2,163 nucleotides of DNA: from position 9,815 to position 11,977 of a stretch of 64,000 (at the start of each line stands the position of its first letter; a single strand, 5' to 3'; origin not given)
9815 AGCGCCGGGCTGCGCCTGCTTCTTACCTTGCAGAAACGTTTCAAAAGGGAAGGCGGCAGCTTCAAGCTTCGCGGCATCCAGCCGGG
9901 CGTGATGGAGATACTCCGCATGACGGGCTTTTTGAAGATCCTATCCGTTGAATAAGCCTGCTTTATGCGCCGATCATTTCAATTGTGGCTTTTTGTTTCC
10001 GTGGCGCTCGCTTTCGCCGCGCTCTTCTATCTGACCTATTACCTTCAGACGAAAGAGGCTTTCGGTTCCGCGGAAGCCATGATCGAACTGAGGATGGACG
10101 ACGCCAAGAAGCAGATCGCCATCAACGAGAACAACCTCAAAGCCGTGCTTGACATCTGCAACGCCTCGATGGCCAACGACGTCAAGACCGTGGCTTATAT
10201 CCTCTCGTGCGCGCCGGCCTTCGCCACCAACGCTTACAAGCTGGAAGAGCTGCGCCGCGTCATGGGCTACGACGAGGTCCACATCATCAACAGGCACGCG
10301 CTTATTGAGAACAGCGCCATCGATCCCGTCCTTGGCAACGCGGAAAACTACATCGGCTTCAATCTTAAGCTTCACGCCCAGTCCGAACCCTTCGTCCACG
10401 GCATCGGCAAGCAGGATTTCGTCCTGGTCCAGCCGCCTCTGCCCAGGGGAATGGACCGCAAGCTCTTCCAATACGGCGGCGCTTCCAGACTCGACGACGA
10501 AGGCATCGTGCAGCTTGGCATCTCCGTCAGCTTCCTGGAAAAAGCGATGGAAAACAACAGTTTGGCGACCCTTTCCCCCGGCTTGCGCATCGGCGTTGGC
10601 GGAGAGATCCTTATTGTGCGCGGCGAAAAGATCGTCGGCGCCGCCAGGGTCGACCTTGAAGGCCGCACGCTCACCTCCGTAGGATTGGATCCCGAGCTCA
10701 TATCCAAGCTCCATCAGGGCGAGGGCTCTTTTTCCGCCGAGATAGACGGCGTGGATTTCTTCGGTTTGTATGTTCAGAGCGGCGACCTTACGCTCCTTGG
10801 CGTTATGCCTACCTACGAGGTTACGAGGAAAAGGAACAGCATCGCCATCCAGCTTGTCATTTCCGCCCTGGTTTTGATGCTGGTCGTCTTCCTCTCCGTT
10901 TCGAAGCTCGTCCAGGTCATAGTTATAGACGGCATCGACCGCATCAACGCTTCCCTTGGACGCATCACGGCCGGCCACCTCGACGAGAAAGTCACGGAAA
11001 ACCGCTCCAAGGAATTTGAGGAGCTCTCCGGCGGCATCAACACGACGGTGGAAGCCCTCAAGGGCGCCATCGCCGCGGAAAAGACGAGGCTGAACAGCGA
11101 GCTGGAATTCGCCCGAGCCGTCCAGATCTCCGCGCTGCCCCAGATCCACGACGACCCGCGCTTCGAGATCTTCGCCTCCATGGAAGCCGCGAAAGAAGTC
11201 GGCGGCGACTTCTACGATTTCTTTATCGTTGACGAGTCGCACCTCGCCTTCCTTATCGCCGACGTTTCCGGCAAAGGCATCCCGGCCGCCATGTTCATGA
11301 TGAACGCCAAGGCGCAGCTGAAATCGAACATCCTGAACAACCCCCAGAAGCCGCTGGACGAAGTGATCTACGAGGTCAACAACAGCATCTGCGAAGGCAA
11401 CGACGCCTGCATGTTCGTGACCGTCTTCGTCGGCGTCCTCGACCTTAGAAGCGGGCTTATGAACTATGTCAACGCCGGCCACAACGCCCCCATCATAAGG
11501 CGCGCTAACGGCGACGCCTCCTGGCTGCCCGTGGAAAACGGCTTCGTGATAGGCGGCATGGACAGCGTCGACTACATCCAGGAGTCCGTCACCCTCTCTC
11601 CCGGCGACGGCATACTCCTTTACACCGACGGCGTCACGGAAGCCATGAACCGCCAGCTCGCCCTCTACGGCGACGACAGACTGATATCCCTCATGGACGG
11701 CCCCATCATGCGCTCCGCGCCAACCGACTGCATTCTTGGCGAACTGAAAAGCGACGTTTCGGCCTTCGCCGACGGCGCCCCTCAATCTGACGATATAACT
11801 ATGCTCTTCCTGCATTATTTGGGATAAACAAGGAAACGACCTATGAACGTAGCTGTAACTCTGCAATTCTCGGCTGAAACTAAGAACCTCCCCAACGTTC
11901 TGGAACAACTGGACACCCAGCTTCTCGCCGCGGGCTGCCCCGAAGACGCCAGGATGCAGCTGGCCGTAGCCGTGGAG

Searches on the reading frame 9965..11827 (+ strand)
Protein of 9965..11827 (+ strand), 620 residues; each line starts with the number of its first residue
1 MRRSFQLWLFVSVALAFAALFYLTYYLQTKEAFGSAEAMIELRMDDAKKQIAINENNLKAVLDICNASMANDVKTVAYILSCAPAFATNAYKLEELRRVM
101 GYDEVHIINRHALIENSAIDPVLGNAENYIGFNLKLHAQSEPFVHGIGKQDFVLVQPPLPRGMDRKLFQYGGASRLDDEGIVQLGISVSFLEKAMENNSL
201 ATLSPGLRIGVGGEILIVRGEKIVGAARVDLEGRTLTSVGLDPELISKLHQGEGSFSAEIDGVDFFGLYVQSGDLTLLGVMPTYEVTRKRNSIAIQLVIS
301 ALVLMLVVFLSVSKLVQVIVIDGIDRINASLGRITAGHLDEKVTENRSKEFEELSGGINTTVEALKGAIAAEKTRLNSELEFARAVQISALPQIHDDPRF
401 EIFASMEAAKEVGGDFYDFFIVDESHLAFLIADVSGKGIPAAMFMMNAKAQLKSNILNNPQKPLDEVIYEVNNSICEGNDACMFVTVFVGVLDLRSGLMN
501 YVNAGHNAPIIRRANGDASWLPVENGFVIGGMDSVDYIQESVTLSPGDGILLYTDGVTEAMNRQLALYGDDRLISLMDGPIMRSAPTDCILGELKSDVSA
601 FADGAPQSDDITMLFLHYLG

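Call 60: search_protein_families(library=pfam, proteins=[window:9965-11827:+], max_evalue=0.001)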
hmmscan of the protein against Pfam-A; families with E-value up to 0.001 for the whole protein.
window:9965-11827:+ (620 aa): 2 families
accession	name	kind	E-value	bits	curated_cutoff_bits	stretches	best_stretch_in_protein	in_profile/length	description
PF07228.17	SpoIIE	-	1.1e-41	143.4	25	1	424-617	2-190/192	Stage II sporulation protein E (SpoIIE)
PF00672.30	HAMP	-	0.00025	21.7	25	1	324-366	10-52/53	HAMP domain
